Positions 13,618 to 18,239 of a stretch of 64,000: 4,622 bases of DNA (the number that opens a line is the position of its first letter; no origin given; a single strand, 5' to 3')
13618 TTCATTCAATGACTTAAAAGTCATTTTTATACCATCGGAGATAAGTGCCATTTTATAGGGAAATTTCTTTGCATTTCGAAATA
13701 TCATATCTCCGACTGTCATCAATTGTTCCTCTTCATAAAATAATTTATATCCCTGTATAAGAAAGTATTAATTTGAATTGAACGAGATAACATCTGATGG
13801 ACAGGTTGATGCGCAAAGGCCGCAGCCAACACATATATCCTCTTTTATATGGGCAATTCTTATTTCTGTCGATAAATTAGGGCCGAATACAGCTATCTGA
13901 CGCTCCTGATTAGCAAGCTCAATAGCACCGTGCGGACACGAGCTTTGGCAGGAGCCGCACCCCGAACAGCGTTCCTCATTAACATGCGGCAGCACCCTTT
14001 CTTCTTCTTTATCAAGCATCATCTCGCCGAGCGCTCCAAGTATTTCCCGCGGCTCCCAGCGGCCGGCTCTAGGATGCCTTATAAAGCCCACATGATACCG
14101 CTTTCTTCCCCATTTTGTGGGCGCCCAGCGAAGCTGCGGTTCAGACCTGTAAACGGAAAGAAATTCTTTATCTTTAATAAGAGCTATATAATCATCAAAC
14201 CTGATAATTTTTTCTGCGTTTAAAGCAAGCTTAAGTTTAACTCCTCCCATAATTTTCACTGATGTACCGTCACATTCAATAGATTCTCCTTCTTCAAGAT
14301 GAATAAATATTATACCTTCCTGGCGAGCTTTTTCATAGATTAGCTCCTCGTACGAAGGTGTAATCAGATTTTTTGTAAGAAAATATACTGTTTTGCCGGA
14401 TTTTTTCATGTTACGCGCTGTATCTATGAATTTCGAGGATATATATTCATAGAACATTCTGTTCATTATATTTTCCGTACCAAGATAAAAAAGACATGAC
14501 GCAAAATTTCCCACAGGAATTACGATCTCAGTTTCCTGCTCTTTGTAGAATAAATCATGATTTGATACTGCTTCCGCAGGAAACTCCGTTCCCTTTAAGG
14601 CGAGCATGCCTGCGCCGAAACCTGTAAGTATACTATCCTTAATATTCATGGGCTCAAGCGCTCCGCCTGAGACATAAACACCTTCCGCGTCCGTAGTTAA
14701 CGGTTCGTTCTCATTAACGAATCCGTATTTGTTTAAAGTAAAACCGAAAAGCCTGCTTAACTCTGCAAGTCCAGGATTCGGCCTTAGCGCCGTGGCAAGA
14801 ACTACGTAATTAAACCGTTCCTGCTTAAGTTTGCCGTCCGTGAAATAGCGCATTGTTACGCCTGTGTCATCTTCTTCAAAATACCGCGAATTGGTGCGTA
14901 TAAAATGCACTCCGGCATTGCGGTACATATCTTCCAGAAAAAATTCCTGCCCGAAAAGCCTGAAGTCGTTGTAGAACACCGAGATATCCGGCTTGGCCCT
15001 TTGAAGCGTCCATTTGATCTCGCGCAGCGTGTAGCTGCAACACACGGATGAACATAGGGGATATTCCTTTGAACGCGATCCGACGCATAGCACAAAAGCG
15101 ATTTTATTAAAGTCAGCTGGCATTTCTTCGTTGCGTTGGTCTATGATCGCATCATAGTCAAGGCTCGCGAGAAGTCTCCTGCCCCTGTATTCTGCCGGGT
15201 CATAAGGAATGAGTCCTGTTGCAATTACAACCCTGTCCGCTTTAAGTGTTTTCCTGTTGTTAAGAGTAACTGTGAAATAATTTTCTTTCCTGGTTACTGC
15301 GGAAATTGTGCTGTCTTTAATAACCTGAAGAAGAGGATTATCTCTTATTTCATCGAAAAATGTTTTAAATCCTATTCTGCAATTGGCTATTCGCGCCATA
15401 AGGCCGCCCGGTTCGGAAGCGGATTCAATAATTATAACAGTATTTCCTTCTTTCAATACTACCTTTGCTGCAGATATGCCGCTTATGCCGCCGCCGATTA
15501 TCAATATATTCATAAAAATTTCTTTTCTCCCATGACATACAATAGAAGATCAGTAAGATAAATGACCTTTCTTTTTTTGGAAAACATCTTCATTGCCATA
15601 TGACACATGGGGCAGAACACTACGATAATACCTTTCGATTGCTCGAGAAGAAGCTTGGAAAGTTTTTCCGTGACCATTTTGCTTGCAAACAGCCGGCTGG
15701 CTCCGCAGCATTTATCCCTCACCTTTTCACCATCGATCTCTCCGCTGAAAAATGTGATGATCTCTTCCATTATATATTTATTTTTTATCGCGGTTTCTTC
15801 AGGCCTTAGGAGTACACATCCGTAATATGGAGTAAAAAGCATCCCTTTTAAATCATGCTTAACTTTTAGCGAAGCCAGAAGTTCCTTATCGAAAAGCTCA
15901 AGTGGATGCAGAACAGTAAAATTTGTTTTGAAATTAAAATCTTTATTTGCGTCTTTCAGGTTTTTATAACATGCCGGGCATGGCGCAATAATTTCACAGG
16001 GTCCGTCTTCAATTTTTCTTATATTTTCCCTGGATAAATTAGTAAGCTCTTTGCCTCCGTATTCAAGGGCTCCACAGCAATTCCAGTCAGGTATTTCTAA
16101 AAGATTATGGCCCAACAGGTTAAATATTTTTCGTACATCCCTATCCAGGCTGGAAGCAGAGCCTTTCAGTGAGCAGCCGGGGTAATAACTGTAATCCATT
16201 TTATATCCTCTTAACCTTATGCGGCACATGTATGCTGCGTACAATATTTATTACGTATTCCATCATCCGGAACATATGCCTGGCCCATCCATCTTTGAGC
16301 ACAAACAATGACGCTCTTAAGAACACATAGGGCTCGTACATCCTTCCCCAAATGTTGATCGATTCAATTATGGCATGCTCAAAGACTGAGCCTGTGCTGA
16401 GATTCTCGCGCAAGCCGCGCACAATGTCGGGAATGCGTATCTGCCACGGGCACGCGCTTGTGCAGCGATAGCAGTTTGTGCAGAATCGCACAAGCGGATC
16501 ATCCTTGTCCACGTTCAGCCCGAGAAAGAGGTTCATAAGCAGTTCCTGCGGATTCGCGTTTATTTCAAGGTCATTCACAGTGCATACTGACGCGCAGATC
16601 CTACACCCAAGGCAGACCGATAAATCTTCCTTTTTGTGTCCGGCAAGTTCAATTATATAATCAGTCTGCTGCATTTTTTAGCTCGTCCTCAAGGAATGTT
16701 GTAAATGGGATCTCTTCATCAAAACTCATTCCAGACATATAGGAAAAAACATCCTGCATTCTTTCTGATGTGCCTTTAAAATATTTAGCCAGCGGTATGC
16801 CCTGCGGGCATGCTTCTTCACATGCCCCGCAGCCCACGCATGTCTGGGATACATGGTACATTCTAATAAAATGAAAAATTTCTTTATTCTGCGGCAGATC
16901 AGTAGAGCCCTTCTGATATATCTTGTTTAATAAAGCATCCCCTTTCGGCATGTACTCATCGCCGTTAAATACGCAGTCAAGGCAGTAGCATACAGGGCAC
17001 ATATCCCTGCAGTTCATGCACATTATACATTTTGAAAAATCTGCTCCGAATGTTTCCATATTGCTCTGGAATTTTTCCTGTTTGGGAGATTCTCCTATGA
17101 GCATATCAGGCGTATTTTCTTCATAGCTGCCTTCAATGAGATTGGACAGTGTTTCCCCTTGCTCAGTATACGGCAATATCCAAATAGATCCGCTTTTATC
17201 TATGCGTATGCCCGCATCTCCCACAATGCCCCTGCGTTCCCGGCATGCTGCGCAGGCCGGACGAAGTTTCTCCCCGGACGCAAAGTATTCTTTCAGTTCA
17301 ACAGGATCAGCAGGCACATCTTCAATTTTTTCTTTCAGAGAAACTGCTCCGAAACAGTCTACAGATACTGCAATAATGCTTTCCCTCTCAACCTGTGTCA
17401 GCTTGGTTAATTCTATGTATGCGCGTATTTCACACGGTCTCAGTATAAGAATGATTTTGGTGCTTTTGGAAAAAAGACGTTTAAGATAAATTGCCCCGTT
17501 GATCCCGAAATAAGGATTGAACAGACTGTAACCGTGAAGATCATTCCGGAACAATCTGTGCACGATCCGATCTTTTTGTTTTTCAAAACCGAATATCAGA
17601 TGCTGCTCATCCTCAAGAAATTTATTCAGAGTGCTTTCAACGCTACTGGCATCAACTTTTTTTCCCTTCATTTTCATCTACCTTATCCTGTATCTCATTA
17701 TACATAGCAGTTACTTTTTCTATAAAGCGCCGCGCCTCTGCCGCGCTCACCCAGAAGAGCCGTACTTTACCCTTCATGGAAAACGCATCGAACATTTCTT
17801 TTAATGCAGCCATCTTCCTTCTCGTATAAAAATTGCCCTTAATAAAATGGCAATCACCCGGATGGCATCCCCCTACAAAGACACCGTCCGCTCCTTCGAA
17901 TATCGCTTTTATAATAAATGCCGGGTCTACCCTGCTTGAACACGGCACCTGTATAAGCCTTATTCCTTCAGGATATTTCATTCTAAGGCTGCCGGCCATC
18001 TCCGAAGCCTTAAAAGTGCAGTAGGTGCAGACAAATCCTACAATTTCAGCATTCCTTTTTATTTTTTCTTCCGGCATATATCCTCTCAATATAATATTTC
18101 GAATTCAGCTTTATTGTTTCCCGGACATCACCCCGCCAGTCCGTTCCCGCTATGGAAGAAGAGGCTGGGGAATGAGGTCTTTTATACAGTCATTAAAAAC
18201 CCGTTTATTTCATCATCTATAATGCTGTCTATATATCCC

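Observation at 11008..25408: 12-gene same-strand operon fusing beta-oxidation enzymes, EtfAB and an Hdr/Mvh-type module: candidate electron-bifurcating/confurcating supercomplex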

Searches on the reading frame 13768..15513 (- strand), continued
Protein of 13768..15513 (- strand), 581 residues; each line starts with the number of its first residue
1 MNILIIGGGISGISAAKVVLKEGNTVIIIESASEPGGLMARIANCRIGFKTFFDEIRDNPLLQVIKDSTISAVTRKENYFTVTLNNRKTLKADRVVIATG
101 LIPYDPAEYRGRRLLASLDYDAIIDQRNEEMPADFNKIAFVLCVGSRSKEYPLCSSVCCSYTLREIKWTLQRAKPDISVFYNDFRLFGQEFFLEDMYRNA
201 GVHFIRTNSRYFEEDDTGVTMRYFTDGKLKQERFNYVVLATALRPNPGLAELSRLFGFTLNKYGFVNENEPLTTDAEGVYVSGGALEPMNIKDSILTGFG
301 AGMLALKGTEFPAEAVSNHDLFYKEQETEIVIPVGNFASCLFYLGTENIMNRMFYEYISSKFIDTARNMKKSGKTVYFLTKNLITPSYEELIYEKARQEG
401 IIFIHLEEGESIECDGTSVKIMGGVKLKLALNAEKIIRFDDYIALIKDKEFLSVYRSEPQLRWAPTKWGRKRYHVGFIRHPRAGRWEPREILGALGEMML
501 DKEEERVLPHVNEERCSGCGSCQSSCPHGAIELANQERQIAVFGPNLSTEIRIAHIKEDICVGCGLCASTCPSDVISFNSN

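Call 78: fold_search(model_id=the predicted structure, library=pdb)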
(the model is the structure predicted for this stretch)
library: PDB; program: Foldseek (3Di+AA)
matches with E <= 10: 1919; with E <= 0.001: 979
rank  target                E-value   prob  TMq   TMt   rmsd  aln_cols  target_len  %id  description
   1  6tjr_A                7.0e-24  1.00  0.49  0.81   2.9       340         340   20  Structure of HdrA-like subunit from Hyphomicrobium denitrificans (released 2020-08-19)
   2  8rvu_a                1.4e-21  1.00  0.46  0.61   5.2       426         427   20  CryoEM structure of the Elp-Hdr complex of Methanothermobacter marburgensis state 2 (composite structure) (released 2025-05-14)
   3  8rwn_A                1.7e-21  1.00  0.47  0.62   5.0       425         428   20  CryoEM structure of the Hdr(ABC)2 subunits of the Elp-Hdr complex of Methanothermobacter marburgensis (released 2025-05-14)
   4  8rvy_A                1.1e-20  1.00  0.47  0.42   4.9       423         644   20  CryoEM structure of the Elp-Hdr complex of Methanothermobacter marburgensis state 1 (composite structure) (released 2025-05-14)
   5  8rvu_A                1.5e-20  1.00  0.46  0.42   5.1       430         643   20  CryoEM structure of the Elp-Hdr complex of Methanothermobacter marburgensis state 2 (composite structure) (released 2025-05-14)
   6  7bke_A                1.5e-19  1.00  0.47  0.60   4.0       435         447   18  Formate dehydrogenase - heterodisulfide reductase - formylmethanofuran dehydrogenase complex from Methanospirillum hun (released 2021-09-29)
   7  7bkd_a                1.7e-19  1.00  0.47  0.60   4.3       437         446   19  Formate dehydrogenase - heterodisulfide reductase - formylmethanofuran dehydrogenase complex from Methanospirillum hun (released 2021-09-29)
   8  7bkb_A                1.9e-19  1.00  0.47  0.41   4.0       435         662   18  Formate dehydrogenase - heterodisulfide reductase - formylmethanofuran dehydrogenase complex from Methanospirillum hun (released 2021-09-29)
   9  7bkd_A                3.8e-19  1.00  0.46  0.41   4.6       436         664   19  Formate dehydrogenase - heterodisulfide reductase - formylmethanofuran dehydrogenase complex from Methanospirillum hun (released 2021-09-29)
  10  5odc_A                6.7e-19  1.00  0.47  0.42   4.4       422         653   20  Heterodisulfide reductase / [NiFe]-hydrogenase complex from Methanothermococcus thermolithotrophicus at 2.3 A resoluti (released 2017-08-30)
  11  5odh_A                9.9e-19  1.00  0.47  0.42   3.7       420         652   19  Heterodisulfide reductase / [NiFe]-hydrogenase complex from Methanothermococcus thermolithotrophicus soaked with heter (released 2017-08-30)
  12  5odi_A                1.1e-18  1.00  0.47  0.42   4.8       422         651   19  Heterodisulfide reductase / [NiFe]-hydrogenase complex from Methanothermococcus thermolithotrophicus cocrystallized wi (released 2017-08-30)
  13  7jyp                  5.4e-16  1.00  0.32  0.56   7.5       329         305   20  Structure of thioredoxin reductase from the thermophilic eubacterium Thermosipho africanus TCF52B (released 2021-10-06)
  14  7aaw_B                1.8e-15  1.00  0.31  0.53   7.9       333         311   19  Thioredoxin Reductase from Bacillus cereus (released 2021-09-15)
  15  4gcm_A                2.0e-15  1.00  0.32  0.55   7.4       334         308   21  Crystal structure of a thioredoxine reductase (trxB) from Staphylococcus aureus subsp. aureus Mu50 at 1.80 A resolutio (released 2012-08-29)
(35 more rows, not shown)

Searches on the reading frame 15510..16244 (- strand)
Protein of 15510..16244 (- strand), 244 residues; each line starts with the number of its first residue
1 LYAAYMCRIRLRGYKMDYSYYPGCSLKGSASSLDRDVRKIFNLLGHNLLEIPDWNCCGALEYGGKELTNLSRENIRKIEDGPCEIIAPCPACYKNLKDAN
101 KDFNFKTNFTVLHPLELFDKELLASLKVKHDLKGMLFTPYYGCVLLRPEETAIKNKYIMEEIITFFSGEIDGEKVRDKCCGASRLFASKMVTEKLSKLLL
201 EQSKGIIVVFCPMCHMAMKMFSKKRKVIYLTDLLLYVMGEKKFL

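Call 3: search_protein_families(library=pfam, proteins=[window:15510-16244:-], max_evalue=0.001)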
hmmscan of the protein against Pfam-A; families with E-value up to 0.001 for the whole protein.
window:15510-16244:- (244 aa): 1 family
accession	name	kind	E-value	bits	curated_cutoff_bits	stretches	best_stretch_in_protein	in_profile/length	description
PF02754.22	CCG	-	7e-17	61.8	20.6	2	19-97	2-85/85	Cysteine-rich domain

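Call 5: search_protein_families(library=ncbifam, proteins=[window:15510-16244:-], max_evalue=0.00001)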
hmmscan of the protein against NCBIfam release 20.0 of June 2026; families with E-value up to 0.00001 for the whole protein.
window:15510-16244:- (244 aa): 4 families
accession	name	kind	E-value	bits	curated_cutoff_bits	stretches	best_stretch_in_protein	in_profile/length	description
NF042965.1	MFR_anch_SdhE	equivalog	6.6e-15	55.4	500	2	99-226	106-240/282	8-methylmenaquinol:fumarate reductase membrane anchor subunit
NF045663.1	diclust_near_Sec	equivalog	1e-12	47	530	1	11-235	415-633/759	pyridine nucleotide-disulfide oxidoreductase/dicluster-binding protein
TIGR03288.1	CoB_CoM_SS_B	equivalog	2.2e-10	40.3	345.15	0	102-218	109-237/290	CoB--CoM heterodisulfide reductase subunit B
NF008369.0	PRK11168.1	equivalog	3e-06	26.4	278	1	17-225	168-387/401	anaerobic glycerol-3-phosphate dehydrogenase subunit C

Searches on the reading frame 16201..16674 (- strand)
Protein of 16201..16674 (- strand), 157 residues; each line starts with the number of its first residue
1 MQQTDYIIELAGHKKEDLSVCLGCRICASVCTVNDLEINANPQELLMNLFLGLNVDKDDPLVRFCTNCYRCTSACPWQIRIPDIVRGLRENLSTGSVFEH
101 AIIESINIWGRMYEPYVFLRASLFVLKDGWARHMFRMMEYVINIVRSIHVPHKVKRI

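Call 3: search_protein_families(library=pfam, proteins=[window:16201-16674:-], max_evalue=0.001)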
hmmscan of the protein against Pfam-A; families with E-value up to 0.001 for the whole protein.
window:16201-16674:- (157 aa): 12 families
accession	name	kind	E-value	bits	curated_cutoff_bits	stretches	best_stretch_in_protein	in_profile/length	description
PF13237.11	Fer4_10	-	3.6e-08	33.7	25.5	1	65-80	9-22/53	4Fe-4S dicluster domain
PF12797.12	Fer4_2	-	2.5e-07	30.7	24.5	0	64-77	9-22/22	4Fe-4S binding domain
PF13534.11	Fer4_17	-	2.6e-06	28.3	22.2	1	21-79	2-60/61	4Fe-4S dicluster domain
PF00037.32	Fer4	-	4.5e-06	26.7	21.1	0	65-77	8-20/24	4Fe-4S binding domain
PF13484.11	Fer4_16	-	1.2e-05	26.4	30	0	65-78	2-15/66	4Fe-4S double cluster binding domain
PF12838.12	Fer4_7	-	3.5e-05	24.6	27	1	21-78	2-51/52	4Fe-4S dicluster domain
PF13187.11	Fer4_9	-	5.7e-05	23.5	27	0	21-78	2-50/52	4Fe-4S dicluster domain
PF12837.12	Fer4_6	-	6.9e-05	23.1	25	0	65-76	9-20/24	4Fe-4S binding domain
PF13183.11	Fer4_8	-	7.4e-05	23.7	27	1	18-78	2-67/68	4Fe-4S dicluster domain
PF14697.11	Fer4_21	-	8.3e-05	23.1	35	0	17-35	37-55/59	4Fe-4S dicluster domain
PF12800.12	Fer4_4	-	0.00016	22.2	24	0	65-76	4-15/17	4Fe-4S binding domain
PF12798.12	Fer4_3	-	0.00037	21.5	27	0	65-79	1-15/15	4Fe-4S binding domain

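Call 5: search_protein_families(library=ncbifam, proteins=[window:16201-16674:-], max_evalue=0.00001)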
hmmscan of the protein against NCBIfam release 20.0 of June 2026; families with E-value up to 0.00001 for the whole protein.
window:16201-16674:- (157 aa): 5 families
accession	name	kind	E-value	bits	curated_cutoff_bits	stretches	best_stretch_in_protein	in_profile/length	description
NF008369.0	PRK11168.1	equivalog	1.3e-08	34.2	278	1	13-151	5-143/401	anaerobic glycerol-3-phosphate dehydrogenase subunit C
TIGR03290.1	CoB_CoM_SS_C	equivalog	3.9e-08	33.4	160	1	19-91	2-74/144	CoB--CoM heterodisulfide reductase subunit C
TIGR03379.1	glycerol3P_GlpC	equivalog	9.6e-08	31.2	279.9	1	19-116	5-109/397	anaerobic glycerol-3-phosphate dehydrogenase subunit GlpC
NF041890.1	hdrC_Methbact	equivalog_domain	6e-07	29.2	270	1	9-81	19-90/192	ferredoxin:CoB-CoM heterodisulfide reductase subunit HdrC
NF038018.1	qmoC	equivalog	5.8e-06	26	300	1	5-99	4-98/360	quinone-interacting membrane-bound oxidoreductase complex subunit QmoC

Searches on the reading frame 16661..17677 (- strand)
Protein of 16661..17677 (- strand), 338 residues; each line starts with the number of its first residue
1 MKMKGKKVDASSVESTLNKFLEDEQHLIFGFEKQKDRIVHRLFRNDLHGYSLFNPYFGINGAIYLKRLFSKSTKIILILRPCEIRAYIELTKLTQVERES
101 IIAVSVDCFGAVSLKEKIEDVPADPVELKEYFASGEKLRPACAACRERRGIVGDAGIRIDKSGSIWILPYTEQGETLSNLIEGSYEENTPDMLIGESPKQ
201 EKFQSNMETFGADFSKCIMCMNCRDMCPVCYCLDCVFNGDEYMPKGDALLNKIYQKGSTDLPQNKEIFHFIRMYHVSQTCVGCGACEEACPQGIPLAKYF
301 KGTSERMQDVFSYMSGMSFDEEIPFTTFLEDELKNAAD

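Call 3: search_protein_families(library=pfam, proteins=[window:16661-17677:-], max_evalue=0.001)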
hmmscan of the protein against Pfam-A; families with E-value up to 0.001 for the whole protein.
window:16661-17677:- (338 aa): 8 families
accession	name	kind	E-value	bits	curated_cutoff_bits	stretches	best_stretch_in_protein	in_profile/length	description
PF13183.11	Fer4_8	-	1.3e-08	35.7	27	1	215-294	3-68/68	4Fe-4S dicluster domain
PF00037.32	Fer4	-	2.1e-07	30.9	21.1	1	279-294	7-22/24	4Fe-4S binding domain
PF12797.12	Fer4_2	-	9.5e-07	28.8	24.5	1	273-291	3-21/22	4Fe-4S binding domain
PF13237.11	Fer4_10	-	1.8e-06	28.2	25.5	1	273-293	2-24/53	4Fe-4S dicluster domain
PF13187.11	Fer4_9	-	5.6e-06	26.7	27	0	216-293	1-50/52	4Fe-4S dicluster domain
PF13746.11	Fer4_18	-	0.00014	22.5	27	0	181-229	25-73/114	4Fe-4S dicluster domain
PF12838.12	Fer4_7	-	0.00023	22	27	1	216-294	1-52/52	4Fe-4S dicluster domain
PF13534.11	Fer4_17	-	0.00093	20.1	22.2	1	216-294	1-60/61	4Fe-4S dicluster domain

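Call 5: search_protein_families(library=ncbifam, proteins=[window:16661-17677:-], max_evalue=0.00001)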
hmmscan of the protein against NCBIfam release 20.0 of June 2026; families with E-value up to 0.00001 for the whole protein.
window:16661-17677:- (338 aa): 2 families
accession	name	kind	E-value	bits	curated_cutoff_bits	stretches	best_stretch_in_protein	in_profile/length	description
TIGR01971.1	NuoI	subfamily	2.3e-08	33.6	113.05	0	263-309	27-74/121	NADH-quinone oxidoreductase, chain I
NF045670.1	quin_L_LdhH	equivalog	8.6e-06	24.3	800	0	213-309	302-385/706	L-lactate dehydrogenase (quinone) large subunit LdhH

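Call 36: search_solved_structures(query=window:16661-17677:-, max_evalue=0.01, show_alignments=2)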
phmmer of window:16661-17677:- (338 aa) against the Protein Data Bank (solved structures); distinct sequences matched with E-value up to 0.01: 22.
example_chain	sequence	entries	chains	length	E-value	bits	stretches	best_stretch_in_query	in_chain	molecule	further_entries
9t1s_M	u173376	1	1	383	1.4e-23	86.6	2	201-323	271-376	formate dehydrogenase (coenzyme F420)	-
7bkb_E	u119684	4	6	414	5.9e-19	71.3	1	205-334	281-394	Formate dehydrogenase, beta subunit (F420)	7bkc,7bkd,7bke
8rvu_E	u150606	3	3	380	5.9e-16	61.5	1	207-319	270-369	Formate dehydrogenase, beta subunit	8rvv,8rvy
7s3d_C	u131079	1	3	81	0.0024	20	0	277-302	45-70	PsaC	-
6kmw_aC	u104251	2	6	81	0.0027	19.8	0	277-302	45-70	Photosystem I iron-sulfur center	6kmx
6ijj_C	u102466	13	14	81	0.003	19.7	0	277-305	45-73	PsaC | Photosystem I iron-sulfur center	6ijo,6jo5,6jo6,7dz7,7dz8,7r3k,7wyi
8cmo_C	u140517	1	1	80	0.0041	19.3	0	277-305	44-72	Photosystem I subunit VII PsaC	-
7bgi_C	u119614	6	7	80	0.0042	19.2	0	277-305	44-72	Photosystem I iron-sulfur center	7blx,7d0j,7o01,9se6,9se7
9uas_C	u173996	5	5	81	0.0048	19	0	277-303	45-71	Photosystem I iron-sulfur center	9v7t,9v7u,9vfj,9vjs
8z11_c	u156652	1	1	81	0.0052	18.9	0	277-304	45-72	Photosystem I iron-sulfur center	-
9uh3_C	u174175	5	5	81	0.0059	18.7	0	277-304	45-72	Photosystem I iron-sulfur center (psaC)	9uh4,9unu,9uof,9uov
9jj8_c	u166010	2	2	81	0.0063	18.6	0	277-303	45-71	Photosystem I iron-sulfur center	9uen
9kqp_C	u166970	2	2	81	0.0064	18.6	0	277-303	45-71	Photosystem I iron-sulfur center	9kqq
8rja_F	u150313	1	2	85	0.0068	18.5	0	273-296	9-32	NAD(P)H-quinone oxidoreductase subunit I, chloroplastic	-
6zzx_C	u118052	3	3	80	0.0071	18.5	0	277-303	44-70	Photosystem I iron-sulfur center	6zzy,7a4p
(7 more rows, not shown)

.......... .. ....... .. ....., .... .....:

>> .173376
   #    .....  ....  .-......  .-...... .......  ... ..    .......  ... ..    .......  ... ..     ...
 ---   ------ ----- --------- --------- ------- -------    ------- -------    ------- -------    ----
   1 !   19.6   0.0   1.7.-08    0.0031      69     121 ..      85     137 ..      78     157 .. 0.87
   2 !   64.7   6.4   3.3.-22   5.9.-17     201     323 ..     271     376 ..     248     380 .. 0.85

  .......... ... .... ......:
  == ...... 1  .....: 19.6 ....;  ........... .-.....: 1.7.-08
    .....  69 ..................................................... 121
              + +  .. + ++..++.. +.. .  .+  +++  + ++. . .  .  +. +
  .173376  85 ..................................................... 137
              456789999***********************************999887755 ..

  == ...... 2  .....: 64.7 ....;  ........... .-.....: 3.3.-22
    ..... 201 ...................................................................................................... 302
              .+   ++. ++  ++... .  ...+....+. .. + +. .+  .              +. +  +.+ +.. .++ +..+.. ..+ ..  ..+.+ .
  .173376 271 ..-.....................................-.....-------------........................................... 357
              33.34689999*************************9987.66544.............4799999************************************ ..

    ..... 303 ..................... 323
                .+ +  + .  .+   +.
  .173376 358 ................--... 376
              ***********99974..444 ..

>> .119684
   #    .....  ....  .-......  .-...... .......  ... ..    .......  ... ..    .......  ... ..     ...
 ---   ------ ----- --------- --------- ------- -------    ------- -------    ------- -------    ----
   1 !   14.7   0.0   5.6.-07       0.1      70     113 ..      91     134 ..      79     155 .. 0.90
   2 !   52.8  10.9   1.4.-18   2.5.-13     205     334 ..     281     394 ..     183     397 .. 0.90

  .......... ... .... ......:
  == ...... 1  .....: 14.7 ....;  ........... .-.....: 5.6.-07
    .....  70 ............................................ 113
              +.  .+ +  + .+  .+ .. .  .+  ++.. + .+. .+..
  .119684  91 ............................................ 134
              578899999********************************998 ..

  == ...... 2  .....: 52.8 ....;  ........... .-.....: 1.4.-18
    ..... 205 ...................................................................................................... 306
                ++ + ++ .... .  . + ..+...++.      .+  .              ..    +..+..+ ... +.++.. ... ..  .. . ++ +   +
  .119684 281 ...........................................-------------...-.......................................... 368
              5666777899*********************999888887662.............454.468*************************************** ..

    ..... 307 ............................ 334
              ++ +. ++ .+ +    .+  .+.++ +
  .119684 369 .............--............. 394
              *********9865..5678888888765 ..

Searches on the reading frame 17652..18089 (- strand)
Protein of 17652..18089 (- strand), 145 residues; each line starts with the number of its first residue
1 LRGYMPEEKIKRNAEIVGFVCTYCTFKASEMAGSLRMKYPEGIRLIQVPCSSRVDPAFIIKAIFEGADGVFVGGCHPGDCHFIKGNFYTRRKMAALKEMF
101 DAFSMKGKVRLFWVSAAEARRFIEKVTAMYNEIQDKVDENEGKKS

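Call 3: search_protein_families(library=pfam, proteins=[window:17652-18089:-], max_evalue=0.001)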
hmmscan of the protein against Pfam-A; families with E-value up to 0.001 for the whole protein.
window:17652-18089:- (145 aa): 1 family
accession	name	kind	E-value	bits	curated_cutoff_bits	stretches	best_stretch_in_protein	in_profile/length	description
PF02662.21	FlpD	-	1.8e-41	141.4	22.3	1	16-134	1-120/123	Methyl-viologen-reducing hydrogenase, delta subunit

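Call 5: search_protein_families(library=ncbifam, proteins=[window:17652-18089:-], max_evalue=0.00001)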
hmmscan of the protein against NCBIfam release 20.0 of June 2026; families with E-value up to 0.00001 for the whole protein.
window:17652-18089:- (145 aa): 3 families
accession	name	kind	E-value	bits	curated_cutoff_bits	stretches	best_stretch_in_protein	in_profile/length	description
NF040770.1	hetero_SS_HdrA2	exception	2.2e-38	131.9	1100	1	10-135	644-770/777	CoB-CoM heterodisulfide reductase HdrA2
NF045873.1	F420_non_VhuD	exception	1.4e-28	99.6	215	1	16-134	4-123/132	F420-non-reducing hydrogenase iron-sulfur subunit VhuD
NF041891.1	hdrA_Methbact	equivalog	7.8e-11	40.9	1300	1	7-134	637-759/762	ferredoxin:CoB-CoM heterodisulfide reductase subunit HdrA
